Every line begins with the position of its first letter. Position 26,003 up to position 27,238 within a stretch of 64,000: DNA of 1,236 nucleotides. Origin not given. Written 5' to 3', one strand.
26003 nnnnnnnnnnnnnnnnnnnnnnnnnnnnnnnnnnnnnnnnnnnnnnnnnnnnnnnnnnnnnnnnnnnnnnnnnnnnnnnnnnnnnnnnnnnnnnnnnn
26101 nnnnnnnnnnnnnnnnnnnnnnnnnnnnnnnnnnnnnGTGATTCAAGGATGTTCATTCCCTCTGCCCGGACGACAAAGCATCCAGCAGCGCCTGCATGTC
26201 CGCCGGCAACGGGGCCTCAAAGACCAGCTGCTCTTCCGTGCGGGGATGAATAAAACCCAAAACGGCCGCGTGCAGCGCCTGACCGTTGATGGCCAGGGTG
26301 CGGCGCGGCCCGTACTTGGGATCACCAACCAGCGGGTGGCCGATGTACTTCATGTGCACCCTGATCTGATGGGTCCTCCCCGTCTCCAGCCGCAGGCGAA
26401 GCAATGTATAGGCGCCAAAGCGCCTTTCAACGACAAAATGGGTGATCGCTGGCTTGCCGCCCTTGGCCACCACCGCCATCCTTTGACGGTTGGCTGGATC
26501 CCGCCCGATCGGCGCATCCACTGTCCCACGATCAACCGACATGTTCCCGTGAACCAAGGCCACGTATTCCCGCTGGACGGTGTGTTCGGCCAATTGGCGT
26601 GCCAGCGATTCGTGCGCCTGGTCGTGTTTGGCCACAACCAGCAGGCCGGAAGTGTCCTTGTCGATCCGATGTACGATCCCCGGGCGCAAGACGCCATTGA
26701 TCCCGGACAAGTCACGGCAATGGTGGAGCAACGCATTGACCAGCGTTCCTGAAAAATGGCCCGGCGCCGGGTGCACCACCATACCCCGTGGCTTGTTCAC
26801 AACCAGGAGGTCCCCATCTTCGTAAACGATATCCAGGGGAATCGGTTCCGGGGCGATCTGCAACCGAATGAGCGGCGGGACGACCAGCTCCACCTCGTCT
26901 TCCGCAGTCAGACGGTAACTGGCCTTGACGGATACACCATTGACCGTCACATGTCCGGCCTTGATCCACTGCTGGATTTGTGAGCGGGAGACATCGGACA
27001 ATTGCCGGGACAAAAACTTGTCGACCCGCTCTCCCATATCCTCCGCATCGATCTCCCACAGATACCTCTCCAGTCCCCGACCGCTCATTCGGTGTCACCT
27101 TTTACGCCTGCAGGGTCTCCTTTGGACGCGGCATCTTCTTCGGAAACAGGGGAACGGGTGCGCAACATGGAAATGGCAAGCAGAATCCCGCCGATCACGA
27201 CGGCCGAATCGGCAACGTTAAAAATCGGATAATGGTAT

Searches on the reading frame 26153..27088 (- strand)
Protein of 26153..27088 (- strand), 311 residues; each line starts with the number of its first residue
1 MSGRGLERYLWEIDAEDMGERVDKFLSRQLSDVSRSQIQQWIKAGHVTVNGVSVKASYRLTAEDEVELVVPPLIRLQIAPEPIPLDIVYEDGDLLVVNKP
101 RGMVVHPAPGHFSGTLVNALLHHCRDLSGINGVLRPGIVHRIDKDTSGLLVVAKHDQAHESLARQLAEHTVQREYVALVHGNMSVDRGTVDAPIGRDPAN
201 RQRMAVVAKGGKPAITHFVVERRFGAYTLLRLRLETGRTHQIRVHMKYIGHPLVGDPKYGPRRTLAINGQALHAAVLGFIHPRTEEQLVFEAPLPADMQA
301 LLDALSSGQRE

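Call 4: search_protein_families(library=pfam, proteins=[window:26153-27088:-], max_evalue=0.01)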
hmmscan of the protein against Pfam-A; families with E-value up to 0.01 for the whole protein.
window:26153-27088:- (311 aa): 2 families
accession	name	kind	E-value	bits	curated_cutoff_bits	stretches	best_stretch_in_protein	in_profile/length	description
PF00849.27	PseudoU_synth_2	-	6.5e-37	127.5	26.8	1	93-247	1-151/152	RNA pseudouridylate synthase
PF01479.30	S4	-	1.2e-16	60.6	22.8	1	20-66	1-48/48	S4 domain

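Call 5: search_protein_families(library=ncbifam, proteins=[window:26153-27088:-], max_evalue=0.01)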
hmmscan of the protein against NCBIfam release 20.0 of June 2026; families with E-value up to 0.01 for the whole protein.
window:26153-27088:- (311 aa): 11 families
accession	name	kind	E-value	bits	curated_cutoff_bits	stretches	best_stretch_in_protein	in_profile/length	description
TIGR00005.1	rluA_subfam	subfamily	2.9e-102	342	192.7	1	17-305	3-297/298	RluA family pseudouridine synthase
NF008385.0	PRK11180.1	equivalog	3.3e-87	292.9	351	1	13-307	11-314/325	23S rRNA pseudouridine(1911/1915/1917) synthase RluD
NF008249.0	PRK11025.1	equivalog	9.3e-57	192.3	378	1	12-306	12-314/317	23S rRNA pseudouridine(955/2504/2580) synthase RluC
NF007543.0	PRK10158.1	equivalog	1.3e-32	113.2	286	1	84-293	13-216/219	bifunctional tRNA pseudouridine(32) synthase/23S rRNA pseudouridine(746) synthase RluA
NF008321.0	PRK11112.1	equivalog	3.3e-31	108.5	328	1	85-304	2-233/257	tRNA pseudouridine(65) synthase TruC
TIGR01621.1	RluA-like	hypoth_equivalog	1.1e-25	90.2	222.3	1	85-281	2-185/217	TIGR01621 family pseudouridine synthase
NF008097.0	PRK10839.1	equivalog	9.9e-08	31.9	275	1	21-244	2-188/232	16S rRNA pseudouridine(516) synthase RsuA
TIGR00093.1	TIGR00093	subfamily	7.2e-06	25.9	109.3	1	139-252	34-134/161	pseudouridine synthase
NF007976.1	PRK10700.1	equivalog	0.0028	16.8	290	0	18-184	1-149/291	23S rRNA pseudouridine(2605) synthase RluB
NF049952.1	23rRNACMtaseTlyA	equivalog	0.0032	17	250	1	21-68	2-51/236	23S rRNA (cytidine-2'-O)-methyltransferase TlyA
NF003717.0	PRK05327.1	equivalog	0.0058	16.5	116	0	20-68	92-141/202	30S ribosomal protein S4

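Call 45: find_homologous_proteins(query=window:26153-27088:-, max_evalue=1e-40)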
Query window:26153-27088:- (311 aa): 8000 proteins with E <= 1e-40 among 8000 candidates; the best 120 are listed.
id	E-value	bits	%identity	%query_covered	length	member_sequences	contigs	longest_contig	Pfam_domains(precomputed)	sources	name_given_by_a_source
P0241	6.7e-204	694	100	100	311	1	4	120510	PF00849.28,PF01479.31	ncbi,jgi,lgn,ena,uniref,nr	ncbi:MAG: pseudouridine synthase [Bacillus thermozeamaize]|jgi:23S rRNA pseudouridine1911/1915/1917 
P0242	5.7e-202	688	99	100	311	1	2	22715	PF00849.28,PF01479.31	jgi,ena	-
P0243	2.1e-201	686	98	100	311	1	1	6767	PF00849.28,PF01479.31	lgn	-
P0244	1.1e-187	641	92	100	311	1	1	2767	PF00849.28,PF01479.31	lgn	-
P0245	3.0e-178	610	86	100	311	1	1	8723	PF00849.28,PF01479.31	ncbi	-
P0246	1.3e-150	519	74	99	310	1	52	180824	PF00849.28,PF01479.31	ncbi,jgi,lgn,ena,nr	ncbi:MAG: pseudouridine synthase [Bacillaceae bacterium G1]|nr:RluA family pseudouridine synthase [B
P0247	1.6e-149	515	74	100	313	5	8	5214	PF00849.28,PF01479.31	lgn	-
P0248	2.4e-149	515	75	98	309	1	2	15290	PF00849.28,PF01479.31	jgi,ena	-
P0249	4.1e-146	504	75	97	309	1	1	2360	PF00849.28,PF01479.31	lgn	-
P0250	2.8e-145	502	74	97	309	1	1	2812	PF00849.28,PF01479.31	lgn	-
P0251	3.0e-140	485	72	96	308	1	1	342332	PF00849.28,PF01479.31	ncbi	ncbi:RluA family pseudouridine synthase [Bacillaceae bacterium]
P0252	1.4e-139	483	72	95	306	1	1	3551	PF00849.28,PF01479.31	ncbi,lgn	ncbi:MAG TPA: RluA family pseudouridine synthase [Calditerricola sp.]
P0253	2.5e-138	479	71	95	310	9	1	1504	PF00849.28,PF01479.31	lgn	-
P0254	1.0e-137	477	68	96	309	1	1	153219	PF00849.28,PF01479.31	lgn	-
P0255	1.5e-137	476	67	98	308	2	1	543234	PF00849.28,PF01479.31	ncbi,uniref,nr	ncbi:RluA family pseudouridine synthase [Brevibacillus sp. SYP-B805]|uniref:RluA family pseudouridin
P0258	3.8e-137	475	71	95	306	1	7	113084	PF00849.28,PF01479.31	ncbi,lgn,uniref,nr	ncbi:RluA family pseudouridine synthase [Calditerricola satsumensis]|uniref:Pseudouridine synthase n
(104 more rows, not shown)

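Call 46: find_encoding_contigs(protein=P0246, flank=5000, max_places=2)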
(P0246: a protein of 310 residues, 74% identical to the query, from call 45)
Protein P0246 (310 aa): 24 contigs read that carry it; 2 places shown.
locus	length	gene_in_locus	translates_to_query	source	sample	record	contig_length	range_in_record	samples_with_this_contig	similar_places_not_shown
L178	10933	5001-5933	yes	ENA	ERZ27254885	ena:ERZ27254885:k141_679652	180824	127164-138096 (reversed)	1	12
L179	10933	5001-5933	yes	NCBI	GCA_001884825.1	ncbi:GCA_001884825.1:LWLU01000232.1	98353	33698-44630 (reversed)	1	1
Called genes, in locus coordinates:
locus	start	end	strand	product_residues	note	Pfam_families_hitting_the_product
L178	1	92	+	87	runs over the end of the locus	PF02325:CCB3_YggT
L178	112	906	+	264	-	PF21278:YlmH_1st, PF17774:YlmH_RBD, PF01479:S4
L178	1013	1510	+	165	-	PF05103:DivIVA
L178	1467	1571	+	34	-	-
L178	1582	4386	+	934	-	PF00133:tRNA-synt_1, PF01921:tRNA-synt_1f (faint), PF09334:tRNA-synt_1g, PF13603:tRNA-synt_1_2 (weak), PF01406:tRNA-synt_1e, PF09334:tRNA-synt_1g (weak), PF08264:Anticodon_1, PF06827:zf-FPG_IleRS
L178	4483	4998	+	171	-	PF01252:Peptidase_A8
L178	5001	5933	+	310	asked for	PF01479:S4, PF00849:PseudoU_synth_2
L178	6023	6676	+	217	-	PF00156:Pribosyltran, PF14681:UPRTase (weak)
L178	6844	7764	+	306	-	PF02729:OTCace_N, PF00185:OTCace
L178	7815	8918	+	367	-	PF00988:CPSase_sm_chain, PF07722:Peptidase_C26 (faint), PF00117:GATase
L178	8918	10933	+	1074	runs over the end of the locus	PF25596:CPSase_L_D1, PF02786:CPSase_L_D2, PF02787:CPSase_L_D3, PF25596:CPSase_L_D1, PF01071:GARS_A, PF02655:ATP-grasp_3, PF02786:CPSase_L_D2, PF02222:ATP-grasp, +8 more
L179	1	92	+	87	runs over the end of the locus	PF02325:CCB3_YggT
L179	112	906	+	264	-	PF21278:YlmH_1st, PF17774:YlmH_RBD, PF01479:S4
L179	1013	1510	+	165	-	PF05103:DivIVA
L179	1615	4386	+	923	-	PF00133:tRNA-synt_1, PF01921:tRNA-synt_1f (faint), PF09334:tRNA-synt_1g, PF13603:tRNA-synt_1_2 (weak), PF01406:tRNA-synt_1e, PF09334:tRNA-synt_1g (weak), PF08264:Anticodon_1, PF06827:zf-FPG_IleRS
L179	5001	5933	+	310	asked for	PF01479:S4, PF00849:PseudoU_synth_2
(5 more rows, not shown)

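Call 47: find_encoding_contigs(protein=P0258, flank=5000, max_places=2)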
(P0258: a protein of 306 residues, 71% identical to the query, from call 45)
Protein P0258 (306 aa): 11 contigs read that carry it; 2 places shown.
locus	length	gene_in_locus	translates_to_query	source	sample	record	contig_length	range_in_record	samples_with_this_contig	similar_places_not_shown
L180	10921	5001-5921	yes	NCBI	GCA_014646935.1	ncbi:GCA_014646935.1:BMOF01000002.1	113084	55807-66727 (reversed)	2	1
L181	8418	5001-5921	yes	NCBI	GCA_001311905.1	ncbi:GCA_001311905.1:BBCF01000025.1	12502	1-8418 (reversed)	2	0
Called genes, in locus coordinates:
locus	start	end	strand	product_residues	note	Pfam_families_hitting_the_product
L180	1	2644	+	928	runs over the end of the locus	PF00133:tRNA-synt_1, PF09334:tRNA-synt_1g, PF13603:tRNA-synt_1_2 (weak), PF01406:tRNA-synt_1e (weak), PF08264:Anticodon_1, PF06827:zf-FPG_IleRS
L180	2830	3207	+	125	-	PF08000:bPH_1, PF14470:bPH_3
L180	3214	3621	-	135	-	-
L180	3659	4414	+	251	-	PF01258:zf-dskA_traR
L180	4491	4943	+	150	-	PF01252:Peptidase_A8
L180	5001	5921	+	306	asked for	PF01479:S4, PF00849:PseudoU_synth_2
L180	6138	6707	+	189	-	PF00156:Pribosyltran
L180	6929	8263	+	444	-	PF00860:Xan_ur_permease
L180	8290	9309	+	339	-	PF02729:OTCace_N, PF00185:OTCace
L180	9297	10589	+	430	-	PF01979:Amidohydro_1, PF12890:DHOase, PF07969:Amidohydro_3 (weak)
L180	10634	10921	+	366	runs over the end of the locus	PF00988:CPSase_sm_chain, PF00117:GATase, PF07722:Peptidase_C26 (faint)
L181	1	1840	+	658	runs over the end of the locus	PF00133:tRNA-synt_1, PF09334:tRNA-synt_1g, PF13603:tRNA-synt_1_2, PF01406:tRNA-synt_1e (weak), PF09334:tRNA-synt_1g (weak)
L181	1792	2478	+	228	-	PF08264:Anticodon_1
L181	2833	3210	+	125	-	PF08000:bPH_1, PF14470:bPH_3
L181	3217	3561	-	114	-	-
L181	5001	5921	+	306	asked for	PF01479:S4, PF00849:PseudoU_synth_2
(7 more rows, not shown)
